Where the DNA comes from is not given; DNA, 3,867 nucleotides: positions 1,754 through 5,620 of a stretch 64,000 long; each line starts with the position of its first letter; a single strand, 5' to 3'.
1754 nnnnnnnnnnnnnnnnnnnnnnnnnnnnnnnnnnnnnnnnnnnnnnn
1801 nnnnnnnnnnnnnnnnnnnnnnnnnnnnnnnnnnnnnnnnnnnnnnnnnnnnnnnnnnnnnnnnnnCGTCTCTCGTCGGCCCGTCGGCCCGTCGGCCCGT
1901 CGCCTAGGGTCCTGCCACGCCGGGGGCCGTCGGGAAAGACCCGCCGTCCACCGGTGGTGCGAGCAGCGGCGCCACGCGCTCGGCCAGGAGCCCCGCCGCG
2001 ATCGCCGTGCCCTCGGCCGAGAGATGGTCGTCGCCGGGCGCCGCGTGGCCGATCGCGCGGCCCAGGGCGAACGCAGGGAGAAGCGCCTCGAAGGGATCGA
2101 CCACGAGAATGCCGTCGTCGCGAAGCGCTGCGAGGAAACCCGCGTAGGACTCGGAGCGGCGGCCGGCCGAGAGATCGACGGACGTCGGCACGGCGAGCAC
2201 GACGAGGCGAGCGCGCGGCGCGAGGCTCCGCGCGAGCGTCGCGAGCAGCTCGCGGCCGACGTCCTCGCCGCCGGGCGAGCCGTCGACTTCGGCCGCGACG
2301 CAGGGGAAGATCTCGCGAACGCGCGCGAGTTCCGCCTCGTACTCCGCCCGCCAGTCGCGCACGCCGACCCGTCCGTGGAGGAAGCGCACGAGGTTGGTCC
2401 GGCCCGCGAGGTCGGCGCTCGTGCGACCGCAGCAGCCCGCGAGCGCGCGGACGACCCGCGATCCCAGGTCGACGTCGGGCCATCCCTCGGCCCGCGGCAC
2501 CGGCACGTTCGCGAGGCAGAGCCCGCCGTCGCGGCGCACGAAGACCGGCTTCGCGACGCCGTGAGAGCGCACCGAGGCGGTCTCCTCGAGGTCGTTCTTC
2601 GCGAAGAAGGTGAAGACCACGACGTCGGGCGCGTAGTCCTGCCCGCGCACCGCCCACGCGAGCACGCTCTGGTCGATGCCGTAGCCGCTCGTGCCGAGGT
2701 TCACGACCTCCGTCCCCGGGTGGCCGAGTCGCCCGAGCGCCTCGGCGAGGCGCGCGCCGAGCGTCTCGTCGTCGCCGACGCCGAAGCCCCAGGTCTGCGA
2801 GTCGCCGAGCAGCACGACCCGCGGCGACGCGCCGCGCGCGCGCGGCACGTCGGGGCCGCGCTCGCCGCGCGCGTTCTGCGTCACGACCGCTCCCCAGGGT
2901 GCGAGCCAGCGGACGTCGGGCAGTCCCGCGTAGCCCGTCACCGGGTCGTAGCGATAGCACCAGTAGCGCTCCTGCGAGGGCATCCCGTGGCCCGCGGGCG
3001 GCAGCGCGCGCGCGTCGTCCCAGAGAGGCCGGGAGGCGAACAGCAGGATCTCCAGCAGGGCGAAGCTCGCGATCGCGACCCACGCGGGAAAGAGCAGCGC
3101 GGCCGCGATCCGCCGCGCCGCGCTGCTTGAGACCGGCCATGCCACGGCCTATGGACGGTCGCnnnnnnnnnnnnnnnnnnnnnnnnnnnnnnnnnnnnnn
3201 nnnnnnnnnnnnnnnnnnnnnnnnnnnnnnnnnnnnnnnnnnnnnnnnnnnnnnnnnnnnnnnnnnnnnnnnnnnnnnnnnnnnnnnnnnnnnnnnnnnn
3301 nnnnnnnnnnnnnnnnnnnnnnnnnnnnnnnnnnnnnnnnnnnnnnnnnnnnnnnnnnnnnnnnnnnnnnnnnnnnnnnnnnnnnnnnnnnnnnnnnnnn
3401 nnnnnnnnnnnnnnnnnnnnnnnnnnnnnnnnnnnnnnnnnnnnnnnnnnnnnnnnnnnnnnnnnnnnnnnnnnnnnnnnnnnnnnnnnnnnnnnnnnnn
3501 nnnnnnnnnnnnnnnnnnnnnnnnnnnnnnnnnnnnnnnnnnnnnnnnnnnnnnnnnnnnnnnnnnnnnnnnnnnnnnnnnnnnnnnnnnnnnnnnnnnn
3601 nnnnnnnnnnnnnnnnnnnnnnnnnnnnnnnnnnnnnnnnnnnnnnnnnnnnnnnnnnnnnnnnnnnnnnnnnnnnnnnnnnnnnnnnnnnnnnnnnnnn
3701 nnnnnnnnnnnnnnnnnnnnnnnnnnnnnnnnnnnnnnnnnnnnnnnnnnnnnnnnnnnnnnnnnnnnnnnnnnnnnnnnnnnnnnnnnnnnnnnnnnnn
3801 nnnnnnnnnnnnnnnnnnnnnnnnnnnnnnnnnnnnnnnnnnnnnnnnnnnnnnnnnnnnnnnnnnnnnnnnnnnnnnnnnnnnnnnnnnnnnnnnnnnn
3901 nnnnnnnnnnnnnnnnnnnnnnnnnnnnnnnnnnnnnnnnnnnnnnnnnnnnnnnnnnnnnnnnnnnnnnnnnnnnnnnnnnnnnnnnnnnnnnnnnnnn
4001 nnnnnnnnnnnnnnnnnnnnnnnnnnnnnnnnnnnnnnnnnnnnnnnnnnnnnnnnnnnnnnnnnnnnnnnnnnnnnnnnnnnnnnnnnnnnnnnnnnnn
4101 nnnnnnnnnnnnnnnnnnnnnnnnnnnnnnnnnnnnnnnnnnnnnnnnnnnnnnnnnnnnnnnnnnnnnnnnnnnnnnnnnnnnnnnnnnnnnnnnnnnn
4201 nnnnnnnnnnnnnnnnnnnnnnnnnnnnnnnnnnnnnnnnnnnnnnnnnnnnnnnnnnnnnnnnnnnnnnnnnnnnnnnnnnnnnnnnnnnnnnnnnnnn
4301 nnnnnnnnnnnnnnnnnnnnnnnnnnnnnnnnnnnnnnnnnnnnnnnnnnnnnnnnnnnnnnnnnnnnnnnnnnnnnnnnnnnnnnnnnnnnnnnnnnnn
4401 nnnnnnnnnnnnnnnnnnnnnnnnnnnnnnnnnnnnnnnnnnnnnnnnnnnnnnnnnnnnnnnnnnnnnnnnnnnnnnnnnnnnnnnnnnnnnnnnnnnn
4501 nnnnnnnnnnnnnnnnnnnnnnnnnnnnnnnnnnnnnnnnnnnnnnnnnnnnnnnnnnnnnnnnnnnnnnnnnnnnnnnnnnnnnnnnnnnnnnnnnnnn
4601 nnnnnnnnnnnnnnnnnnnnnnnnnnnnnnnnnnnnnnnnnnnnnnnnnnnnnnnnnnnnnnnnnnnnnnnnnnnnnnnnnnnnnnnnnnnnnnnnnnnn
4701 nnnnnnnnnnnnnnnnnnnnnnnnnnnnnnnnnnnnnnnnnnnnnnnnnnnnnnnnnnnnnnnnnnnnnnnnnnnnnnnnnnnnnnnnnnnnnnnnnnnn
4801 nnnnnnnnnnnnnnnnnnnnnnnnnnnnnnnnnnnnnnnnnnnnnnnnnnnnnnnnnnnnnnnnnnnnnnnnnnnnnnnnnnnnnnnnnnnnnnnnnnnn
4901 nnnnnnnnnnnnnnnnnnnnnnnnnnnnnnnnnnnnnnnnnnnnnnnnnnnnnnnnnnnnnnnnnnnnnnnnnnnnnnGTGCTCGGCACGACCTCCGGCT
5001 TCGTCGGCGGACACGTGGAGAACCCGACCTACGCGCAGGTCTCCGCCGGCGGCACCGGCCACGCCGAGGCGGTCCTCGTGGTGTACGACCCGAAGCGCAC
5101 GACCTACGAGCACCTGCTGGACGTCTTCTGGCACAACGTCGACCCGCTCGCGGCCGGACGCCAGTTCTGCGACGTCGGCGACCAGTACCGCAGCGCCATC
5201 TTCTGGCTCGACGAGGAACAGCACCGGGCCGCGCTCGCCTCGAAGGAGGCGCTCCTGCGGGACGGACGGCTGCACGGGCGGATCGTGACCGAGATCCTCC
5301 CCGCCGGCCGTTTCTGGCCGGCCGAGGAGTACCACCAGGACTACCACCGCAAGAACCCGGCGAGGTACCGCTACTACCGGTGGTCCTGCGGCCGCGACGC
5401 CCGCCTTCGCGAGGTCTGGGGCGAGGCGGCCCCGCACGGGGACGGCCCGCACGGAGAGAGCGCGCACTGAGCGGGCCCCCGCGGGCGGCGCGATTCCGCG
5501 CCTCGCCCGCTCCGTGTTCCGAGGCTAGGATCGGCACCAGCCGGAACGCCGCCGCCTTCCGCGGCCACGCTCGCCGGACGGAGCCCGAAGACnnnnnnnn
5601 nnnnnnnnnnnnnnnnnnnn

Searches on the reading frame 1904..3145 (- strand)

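Call 47: search_protein_families(library=pfam, proteins=[window:1904-3145:-], max_evalue=0.001)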
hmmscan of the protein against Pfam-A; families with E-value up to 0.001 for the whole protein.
window:1904-3145:- (413 aa): 2 families
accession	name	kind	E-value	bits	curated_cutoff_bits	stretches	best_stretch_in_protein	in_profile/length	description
PF13472.12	Lipase_GDSL_2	-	6e-10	40.3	32.9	1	113-187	2-76/178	GDSL-like Lipase/Acylhydrolase family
PF00657.28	Lipase_GDSL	-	0.00045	20.9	23.6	1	110-186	1-89/208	GDSL-like Lipase/Acylhydrolase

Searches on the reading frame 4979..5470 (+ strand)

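Call 47: search_protein_families(library=pfam, proteins=[window:4979-5470:+], max_evalue=0.001)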
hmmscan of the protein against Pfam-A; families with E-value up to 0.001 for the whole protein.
window:4979-5470:+ (163 aa): 1 family
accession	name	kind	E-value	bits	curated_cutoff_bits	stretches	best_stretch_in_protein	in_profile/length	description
PF01625.27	PMSR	-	2.7e-47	161.3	23.7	1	3-131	24-152/153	Peptide methionine sulfoxide reductase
